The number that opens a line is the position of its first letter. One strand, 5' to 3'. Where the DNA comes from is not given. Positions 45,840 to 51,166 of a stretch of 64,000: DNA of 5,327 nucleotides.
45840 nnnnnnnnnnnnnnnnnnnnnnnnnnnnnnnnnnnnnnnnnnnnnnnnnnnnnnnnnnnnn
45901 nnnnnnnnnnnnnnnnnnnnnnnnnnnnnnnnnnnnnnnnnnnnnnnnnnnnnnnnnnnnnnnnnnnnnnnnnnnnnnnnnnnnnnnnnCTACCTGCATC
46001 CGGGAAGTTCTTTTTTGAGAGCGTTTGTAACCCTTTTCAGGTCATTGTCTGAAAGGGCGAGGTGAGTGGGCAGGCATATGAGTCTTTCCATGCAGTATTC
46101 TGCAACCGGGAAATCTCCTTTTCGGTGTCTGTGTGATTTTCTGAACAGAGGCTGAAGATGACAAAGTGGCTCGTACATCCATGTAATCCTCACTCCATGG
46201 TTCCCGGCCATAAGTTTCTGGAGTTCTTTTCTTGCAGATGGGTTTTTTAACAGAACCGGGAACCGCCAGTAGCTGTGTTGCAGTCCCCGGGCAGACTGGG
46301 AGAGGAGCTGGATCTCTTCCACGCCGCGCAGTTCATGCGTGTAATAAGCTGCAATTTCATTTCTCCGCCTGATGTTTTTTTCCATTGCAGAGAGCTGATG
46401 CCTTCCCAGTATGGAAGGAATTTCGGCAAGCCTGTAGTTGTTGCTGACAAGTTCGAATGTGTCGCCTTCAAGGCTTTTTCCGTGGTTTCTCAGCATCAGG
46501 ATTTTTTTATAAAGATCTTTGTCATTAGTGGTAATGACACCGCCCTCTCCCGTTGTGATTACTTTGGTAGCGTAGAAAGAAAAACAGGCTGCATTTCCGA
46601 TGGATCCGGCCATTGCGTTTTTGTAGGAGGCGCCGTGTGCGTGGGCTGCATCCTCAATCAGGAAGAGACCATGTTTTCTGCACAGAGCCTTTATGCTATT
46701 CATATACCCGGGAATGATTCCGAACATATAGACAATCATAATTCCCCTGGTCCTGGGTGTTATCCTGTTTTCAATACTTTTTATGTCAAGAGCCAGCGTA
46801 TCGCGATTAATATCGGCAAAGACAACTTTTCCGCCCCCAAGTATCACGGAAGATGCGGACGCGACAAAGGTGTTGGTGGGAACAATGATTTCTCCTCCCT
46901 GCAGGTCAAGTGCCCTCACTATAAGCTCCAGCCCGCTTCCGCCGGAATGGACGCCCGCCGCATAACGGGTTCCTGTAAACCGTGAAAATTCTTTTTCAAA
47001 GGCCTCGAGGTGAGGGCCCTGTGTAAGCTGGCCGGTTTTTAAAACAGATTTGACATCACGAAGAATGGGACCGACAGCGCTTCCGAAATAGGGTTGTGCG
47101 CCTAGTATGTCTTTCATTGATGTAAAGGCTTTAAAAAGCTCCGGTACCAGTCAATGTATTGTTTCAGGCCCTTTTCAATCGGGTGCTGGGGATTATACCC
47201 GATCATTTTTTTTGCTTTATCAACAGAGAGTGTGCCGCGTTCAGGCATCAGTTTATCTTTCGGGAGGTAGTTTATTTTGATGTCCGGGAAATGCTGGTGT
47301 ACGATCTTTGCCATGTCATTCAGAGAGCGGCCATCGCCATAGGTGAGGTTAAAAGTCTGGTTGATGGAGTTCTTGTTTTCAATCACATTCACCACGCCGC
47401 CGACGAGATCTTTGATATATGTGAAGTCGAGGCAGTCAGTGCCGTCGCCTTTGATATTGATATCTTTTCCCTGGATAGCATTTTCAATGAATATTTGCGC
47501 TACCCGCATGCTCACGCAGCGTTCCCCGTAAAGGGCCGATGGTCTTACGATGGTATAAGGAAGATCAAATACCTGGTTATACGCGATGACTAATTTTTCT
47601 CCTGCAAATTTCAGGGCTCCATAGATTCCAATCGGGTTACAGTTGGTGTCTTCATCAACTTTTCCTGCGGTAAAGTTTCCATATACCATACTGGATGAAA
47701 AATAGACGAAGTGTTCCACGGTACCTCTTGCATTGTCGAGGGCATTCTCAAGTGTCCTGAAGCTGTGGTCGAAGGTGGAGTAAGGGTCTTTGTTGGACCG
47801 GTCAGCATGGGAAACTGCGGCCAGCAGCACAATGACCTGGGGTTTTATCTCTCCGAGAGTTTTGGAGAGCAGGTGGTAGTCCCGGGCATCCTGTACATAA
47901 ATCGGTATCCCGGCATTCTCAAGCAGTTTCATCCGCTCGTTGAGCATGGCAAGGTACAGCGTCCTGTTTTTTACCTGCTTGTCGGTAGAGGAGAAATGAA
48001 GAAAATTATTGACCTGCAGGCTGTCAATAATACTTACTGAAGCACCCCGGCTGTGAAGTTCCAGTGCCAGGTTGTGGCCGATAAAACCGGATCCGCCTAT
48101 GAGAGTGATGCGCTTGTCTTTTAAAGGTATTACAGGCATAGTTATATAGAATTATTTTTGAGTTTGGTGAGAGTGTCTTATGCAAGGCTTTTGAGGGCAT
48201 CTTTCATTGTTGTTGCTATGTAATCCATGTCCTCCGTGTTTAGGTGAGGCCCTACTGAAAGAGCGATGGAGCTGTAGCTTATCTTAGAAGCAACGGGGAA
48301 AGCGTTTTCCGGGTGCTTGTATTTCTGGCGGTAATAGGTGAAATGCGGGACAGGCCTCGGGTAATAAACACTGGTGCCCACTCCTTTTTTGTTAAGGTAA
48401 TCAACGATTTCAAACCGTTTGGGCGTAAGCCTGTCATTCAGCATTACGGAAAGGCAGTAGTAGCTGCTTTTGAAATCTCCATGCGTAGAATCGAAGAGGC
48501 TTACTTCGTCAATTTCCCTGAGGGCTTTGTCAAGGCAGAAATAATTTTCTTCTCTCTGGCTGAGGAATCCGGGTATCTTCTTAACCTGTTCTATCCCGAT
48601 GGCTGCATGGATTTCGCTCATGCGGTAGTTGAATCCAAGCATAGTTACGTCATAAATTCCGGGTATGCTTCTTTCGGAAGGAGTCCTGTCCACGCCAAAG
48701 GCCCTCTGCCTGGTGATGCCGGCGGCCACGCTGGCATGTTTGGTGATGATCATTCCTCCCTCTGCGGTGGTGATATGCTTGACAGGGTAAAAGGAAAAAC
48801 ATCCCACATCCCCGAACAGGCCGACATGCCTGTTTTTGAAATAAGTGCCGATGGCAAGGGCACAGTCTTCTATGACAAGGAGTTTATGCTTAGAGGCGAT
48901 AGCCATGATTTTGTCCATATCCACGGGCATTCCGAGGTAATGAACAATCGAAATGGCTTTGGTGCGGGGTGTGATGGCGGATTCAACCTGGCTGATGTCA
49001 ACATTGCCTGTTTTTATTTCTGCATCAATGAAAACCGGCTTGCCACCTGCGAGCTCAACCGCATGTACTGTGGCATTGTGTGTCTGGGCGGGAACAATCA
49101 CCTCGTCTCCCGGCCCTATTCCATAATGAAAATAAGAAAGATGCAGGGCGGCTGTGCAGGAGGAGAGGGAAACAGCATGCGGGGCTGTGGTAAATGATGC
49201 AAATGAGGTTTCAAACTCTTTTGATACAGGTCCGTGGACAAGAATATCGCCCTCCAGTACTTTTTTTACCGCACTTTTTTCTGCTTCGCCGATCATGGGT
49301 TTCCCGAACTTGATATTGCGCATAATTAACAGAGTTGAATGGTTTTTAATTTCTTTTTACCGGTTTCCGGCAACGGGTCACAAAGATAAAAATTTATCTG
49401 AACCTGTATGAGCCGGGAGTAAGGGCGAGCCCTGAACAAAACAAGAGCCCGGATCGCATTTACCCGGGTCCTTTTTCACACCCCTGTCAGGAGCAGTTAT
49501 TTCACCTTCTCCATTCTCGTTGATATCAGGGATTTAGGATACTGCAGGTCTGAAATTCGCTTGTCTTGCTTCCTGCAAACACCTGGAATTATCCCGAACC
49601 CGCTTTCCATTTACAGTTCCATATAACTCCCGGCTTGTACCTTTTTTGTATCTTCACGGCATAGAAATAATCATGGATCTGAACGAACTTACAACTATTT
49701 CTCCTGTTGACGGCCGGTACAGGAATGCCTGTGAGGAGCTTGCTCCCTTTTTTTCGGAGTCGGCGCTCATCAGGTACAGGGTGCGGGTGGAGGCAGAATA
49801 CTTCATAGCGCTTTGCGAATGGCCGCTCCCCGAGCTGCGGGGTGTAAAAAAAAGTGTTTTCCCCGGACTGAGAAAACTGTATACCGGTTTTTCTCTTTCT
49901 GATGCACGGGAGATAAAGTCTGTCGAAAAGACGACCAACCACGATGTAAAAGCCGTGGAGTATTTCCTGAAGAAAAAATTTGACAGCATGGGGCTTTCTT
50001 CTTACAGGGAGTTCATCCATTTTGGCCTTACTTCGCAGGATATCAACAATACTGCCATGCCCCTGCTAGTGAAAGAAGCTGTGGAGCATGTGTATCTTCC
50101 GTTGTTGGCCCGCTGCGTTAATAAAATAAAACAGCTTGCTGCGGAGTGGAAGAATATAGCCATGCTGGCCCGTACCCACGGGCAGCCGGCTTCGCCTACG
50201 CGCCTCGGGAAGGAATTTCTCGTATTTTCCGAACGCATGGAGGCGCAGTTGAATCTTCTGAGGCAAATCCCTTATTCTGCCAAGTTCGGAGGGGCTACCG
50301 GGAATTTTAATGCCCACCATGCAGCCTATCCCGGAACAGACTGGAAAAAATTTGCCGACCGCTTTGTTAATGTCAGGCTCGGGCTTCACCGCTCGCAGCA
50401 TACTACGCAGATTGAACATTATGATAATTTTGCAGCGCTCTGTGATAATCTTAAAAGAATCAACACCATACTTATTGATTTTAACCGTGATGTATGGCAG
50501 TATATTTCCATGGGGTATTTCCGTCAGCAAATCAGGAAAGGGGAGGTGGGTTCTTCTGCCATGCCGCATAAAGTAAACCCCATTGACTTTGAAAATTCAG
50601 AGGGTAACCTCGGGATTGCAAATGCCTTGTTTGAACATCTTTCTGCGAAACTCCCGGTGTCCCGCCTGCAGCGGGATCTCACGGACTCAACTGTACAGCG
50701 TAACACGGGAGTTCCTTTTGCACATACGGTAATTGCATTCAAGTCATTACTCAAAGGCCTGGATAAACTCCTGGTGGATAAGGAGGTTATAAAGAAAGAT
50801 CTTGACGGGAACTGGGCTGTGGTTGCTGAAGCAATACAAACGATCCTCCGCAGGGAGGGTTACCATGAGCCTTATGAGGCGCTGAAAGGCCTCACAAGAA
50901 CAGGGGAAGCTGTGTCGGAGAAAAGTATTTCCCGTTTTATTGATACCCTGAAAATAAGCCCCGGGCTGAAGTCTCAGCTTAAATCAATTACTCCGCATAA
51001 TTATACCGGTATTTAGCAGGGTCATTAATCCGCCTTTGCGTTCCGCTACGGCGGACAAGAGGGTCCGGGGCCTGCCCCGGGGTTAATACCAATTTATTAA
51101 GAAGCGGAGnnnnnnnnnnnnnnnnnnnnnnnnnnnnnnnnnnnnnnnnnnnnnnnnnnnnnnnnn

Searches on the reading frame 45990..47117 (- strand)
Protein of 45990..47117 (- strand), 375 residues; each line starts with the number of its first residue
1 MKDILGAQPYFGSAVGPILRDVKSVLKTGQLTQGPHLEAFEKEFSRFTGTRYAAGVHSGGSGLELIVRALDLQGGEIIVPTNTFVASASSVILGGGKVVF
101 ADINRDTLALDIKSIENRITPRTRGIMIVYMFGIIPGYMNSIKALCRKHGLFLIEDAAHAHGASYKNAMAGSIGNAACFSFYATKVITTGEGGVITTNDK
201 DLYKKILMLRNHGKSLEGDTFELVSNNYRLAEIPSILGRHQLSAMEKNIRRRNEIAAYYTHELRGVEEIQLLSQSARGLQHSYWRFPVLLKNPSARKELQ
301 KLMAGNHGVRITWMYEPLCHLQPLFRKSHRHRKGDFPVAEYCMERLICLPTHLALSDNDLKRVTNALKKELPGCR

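Call 7: search_protein_families(library=pfam, proteins=[window:45990-47117:-])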
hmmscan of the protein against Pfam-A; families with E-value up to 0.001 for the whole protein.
window:45990-47117:- (375 aa): 3 families
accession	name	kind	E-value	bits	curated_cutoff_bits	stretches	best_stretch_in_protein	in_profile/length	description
PF01041.23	DegT_DnrJ_EryC1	-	5.9e-104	348.6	19.8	1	19-367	8-359/360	DegT/DnrJ/EryC1/StrS aminotransferase family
PF00155.27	Aminotran_1_2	-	0.0001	22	19.7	1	32-165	38-194/361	Aminotransferase class I and II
PF01212.27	Beta_elim_lyase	-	0.00018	21.3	27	1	35-257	32-259/288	Beta-eliminating lyase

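Call 21: search_protein_families(library=ncbifam, proteins=[window:45990-47117:-], max_evalue=1e-10)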
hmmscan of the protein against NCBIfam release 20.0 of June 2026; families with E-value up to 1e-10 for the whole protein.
window:45990-47117:- (375 aa): 7 families
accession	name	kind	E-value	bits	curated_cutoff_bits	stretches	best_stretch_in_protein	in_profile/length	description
TIGR03588.1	PseC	equivalog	4.7e-72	243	423.5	1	22-369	17-378/380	UDP-4-amino-4,6-dideoxy-N-acetyl-beta-L-altrosamine transaminase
TIGR04181.1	NHT_00031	hypoth_equivalog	3.5e-57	193.9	420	1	23-351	17-358/359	LegC family aminotransferase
NF008658.2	PRK11658.1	equivalog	5.2e-56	189.9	631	1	20-369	18-375/379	UDP-4-amino-4-deoxy-L-arabinose aminotransferase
NF008687.0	PRK11706.1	equivalog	1.8e-54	184.9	375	1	20-369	15-372/375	dTDP-4-amino-4,6-dideoxygalactose transaminase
TIGR04427.1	PLP_DesI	equivalog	2.5e-54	184.9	650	1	31-367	47-379/390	dTDP-4-dehydro-6-deoxyglucose aminotransferase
TIGR02379.1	ECA_wecE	subfamily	1.3e-43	149.3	434.85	1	22-368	17-372/376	dTDP-4-amino-4,6-dideoxy-D-glucose transaminase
NF011936.0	PRK15407.1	equivalog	3.4e-42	144.7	423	1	29-214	59-252/440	lipopolysaccharide biosynthesis protein RfbH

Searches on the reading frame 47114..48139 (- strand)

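Call 7: search_protein_families(library=pfam, proteins=[window:47114-48139:-])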
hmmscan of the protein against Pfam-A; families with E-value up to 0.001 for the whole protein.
window:47114-48139:- (341 aa): 7 families
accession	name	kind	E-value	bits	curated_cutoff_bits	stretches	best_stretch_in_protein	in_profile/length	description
PF01370.27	Epimerase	-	1.3e-39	136.5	20.9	1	11-265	1-239/240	NAD dependent epimerase/dehydratase family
PF16363.11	GDP_Man_Dehyd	-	1.7e-29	103.8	27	1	14-284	3-266/332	GDP-mannose 4,6 dehydratase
PF04321.23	RmlD_sub_bind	-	1.3e-16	61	27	1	10-330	2-283/287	RmlD substrate binding domain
PF01073.25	3Beta_HSD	-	1.6e-08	34.4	22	1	13-245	2-221/280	3-beta hydroxysteroid dehydrogenase/isomerase family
PF02719.21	Polysacc_synt_2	-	4.8e-05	23.1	20.2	1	14-199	4-167/293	Polysaccharide biosynthesis protein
PF13460.12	NAD_binding_10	-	0.00026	21.4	27.2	0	68-206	30-149/184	NAD(P)H-binding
PF07993.18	NAD_binding_4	-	0.00048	19.8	20.1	0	102-206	91-210/258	Male sterility protein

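Call 21: search_protein_families(library=ncbifam, proteins=[window:47114-48139:-], max_evalue=1e-10)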
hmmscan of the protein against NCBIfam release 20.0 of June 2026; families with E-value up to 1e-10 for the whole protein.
window:47114-48139:- (341 aa): 13 families
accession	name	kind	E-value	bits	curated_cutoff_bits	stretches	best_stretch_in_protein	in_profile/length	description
TIGR01181.1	dTDP_gluc_dehyt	equivalog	3.2e-35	121.7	365.1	1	14-334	5-313/321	dTDP-glucose 4,6-dehydratase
TIGR04180.1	EDH_00030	hypoth_equivalog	7.3e-24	84.4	475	1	13-301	3-273/297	NAD-dependent 4,6-dehydratase LegB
TIGR02197.1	heptose_epim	equivalog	1.4e-23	83.6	274.6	1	12-333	2-314/316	ADP-glyceromanno-heptose 6-epimerase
TIGR01179.1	galE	equivalog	3.5e-22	78.7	262.3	1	11-334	2-327/332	UDP-glucose 4-epimerase GalE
NF007582.0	PRK10217.1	equivalog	7.5e-17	61.4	698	1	80-332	55-331/355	dTDP-glucose 4,6-dehydratase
TIGR01214.1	rmlD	equivalog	2.7e-15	56.2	224.05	1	10-282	1-224/285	dTDP-4-dehydrorhamnose reductase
NF007490.0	PRK10084.1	subfamily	1.4e-14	53.9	649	1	83-333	57-335/361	dTDP-glucose 4,6-dehydratase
NF011728.1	PRK15181.1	equivalog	7.7e-14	51.4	760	1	102-332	93-337/348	Vi polysaccharide biosynthesis UDP-N-acetylglucosaminuronic acid C-4 epimerase TviC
NF008872.0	PRK11908.1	equivalog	9.2e-14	51.2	294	1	57-281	35-268/349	bifunctional UDP-4-keto-pentose/UDP-xylose synthase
TIGR02622.1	CDP_4_6_dhtase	equivalog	1.8e-13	50.4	278.45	0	7-191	3-172/352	CDP-glucose 4,6-dehydratase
NF041015.1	UDPsulfquin_syn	equivalog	3.9e-13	49.1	575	0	10-134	2-120/384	UDP-sulfoquinovose synthase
NF047922.1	GDPFucSynFcl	equivalog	1.4e-12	47.7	500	1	93-333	47-302/308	GDP-L-fucose synthase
TIGR03466.1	HpnA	hypoth_equivalog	8.4e-11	41.3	367.65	0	115-209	78-176/327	hopanoid-associated sugar epimerase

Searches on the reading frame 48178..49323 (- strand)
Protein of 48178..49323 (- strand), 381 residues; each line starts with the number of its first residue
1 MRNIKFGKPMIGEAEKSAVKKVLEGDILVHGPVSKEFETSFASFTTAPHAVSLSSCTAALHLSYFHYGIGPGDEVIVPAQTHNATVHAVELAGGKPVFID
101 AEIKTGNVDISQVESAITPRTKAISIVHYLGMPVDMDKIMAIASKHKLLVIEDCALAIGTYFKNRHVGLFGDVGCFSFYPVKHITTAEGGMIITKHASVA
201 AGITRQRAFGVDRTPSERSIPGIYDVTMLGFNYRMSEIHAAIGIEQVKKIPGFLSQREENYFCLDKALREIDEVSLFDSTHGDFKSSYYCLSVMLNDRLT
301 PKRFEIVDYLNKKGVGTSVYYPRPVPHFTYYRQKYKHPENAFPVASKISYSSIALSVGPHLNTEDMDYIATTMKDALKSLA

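Call 7: search_protein_families(library=pfam, proteins=[window:48178-49323:-])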
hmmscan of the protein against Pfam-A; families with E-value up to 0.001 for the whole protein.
window:48178-49323:- (381 aa): 5 families
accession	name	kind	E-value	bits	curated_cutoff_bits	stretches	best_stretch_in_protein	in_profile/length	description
PF01041.23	DegT_DnrJ_EryC1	-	1.6e-108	363.6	19.8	1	11-373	3-359/360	DegT/DnrJ/EryC1/StrS aminotransferase family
PF00155.27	Aminotran_1_2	-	1.6e-08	34.6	19.7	1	33-156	43-188/361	Aminotransferase class I and II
PF00266.25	Aminotran_5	-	6.1e-07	29.2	21.5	1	50-159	64-181/371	Aminotransferase class-V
PF01053.26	Cys_Met_Meta_PP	-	2e-06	27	27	1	32-166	52-186/381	Cys/Met metabolism PLP-dependent enzyme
PF01276.26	OKR_DC_1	-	0.00032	20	27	1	25-102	59-136/417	Orn/Lys/Arg decarboxylase, major domain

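Call 21: search_protein_families(library=ncbifam, proteins=[window:48178-49323:-], max_evalue=1e-10)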
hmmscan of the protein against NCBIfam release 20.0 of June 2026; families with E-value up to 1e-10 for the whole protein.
window:48178-49323:- (381 aa): 7 families
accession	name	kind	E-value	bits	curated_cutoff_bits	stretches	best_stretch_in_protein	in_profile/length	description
TIGR03588.1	PseC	equivalog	1.7e-87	293.8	423.5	1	4-376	2-379/380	UDP-4-amino-4,6-dideoxy-N-acetyl-beta-L-altrosamine transaminase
NF008658.2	PRK11658.1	equivalog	5.1e-71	239.3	631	1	4-377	5-377/379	UDP-4-amino-4-deoxy-L-arabinose aminotransferase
NF011936.0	PRK15407.1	equivalog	1.8e-63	214.8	423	2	17-212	51-253/440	lipopolysaccharide biosynthesis protein RfbH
TIGR04181.1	NHT_00031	hypoth_equivalog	1.3e-62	211.8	420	1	5-337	2-341/359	LegC family aminotransferase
NF008687.0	PRK11706.1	equivalog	4.9e-59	200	375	1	4-376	2-373/375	dTDP-4-amino-4,6-dideoxygalactose transaminase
TIGR04427.1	PLP_DesI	equivalog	1.6e-52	179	650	1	6-374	23-380/390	dTDP-4-dehydro-6-deoxyglucose aminotransferase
TIGR02379.1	ECA_wecE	subfamily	4e-50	170.7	434.85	1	4-373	2-371/376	dTDP-4-amino-4,6-dideoxy-D-glucose transaminase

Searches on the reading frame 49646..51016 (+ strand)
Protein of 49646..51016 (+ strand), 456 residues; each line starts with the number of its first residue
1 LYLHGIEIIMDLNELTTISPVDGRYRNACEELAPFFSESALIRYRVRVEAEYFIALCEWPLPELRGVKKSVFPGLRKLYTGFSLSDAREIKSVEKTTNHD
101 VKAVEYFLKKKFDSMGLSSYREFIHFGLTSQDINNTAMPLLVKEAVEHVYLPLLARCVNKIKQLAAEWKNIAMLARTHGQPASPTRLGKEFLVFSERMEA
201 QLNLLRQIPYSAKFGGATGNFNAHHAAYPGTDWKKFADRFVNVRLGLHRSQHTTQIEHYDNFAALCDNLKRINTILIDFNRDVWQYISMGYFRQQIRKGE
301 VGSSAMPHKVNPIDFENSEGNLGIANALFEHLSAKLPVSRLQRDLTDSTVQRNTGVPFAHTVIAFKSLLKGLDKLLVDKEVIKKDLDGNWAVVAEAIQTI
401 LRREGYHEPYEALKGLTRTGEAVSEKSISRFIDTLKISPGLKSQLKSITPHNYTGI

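Call 8: search_protein_families(library=pfam, proteins=[window:49646-51016:+])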
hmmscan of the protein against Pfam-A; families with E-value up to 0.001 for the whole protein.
window:49646-51016:+ (456 aa): 2 families
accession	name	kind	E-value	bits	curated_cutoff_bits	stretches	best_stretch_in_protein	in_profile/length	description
PF00206.25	Lyase_1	-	1e-49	170.1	27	1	23-320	1-305/312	Lyase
PF08328.16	ASL_C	-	2e-46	157.2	35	1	339-454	1-115/115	Adenylosuccinate lyase C-terminal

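Call 44: find_homologous_proteins(query=window:49646-51016:+, max_evalue=1e-50)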
Query window:49646-51016:+ (456 aa): 8000 proteins with E <= 1e-50 among 8000 candidates; the best 120 are listed.
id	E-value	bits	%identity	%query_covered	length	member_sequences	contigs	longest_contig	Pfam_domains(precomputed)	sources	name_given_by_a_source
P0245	3.1e-213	726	70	98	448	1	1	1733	PF08328.17,PF00206.26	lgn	-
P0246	5.4e-212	722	71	98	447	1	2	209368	PF08328.17,PF00206.26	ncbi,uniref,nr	ncbi:adenylosuccinate lyase [Sinomicrobium weinanense]|uniref:Adenylosuccinate lyase n=1 Tax=Sinomic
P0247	3.1e-211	720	71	98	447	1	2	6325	PF08328.17,PF00206.26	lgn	-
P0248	5.8e-211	719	71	98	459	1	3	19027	PF08328.17,PF00206.26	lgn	-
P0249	6.6e-211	719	70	98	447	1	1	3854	PF08328.17,PF00206.26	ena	-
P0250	1.7e-210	717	71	98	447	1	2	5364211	PF08328.17,PF00206.26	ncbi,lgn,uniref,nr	ncbi:adenylosuccinate lyase [Sinomicrobium kalidii]|uniref:adenylosuccinate lyase n=1 Tax=Sinomicrob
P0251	3.3e-210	716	71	98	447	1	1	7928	PF08328.17,PF00206.26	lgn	-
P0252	6.1e-210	716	69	98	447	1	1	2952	PF08328.17,PF00206.26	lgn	-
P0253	6.2e-210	716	71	98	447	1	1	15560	PF08328.17,PF00206.26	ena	-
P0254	7.5e-210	715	71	98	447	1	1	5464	PF08328.17,PF00206.26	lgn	-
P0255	9.3e-210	715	70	98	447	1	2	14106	PF08328.17,PF00206.26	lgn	-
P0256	9.4e-210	715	70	98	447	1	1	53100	PF08328.17,PF00206.26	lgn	-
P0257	9.8e-210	715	70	98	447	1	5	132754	PF08328.17,PF00206.26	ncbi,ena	-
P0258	9.9e-210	715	70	98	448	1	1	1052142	PF08328.17,PF00206.26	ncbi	ncbi:MAG: adenylosuccinate lyase [Bacteroidia bacterium]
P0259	1.4e-209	714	70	98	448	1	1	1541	PF08328.17,PF00206.26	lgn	-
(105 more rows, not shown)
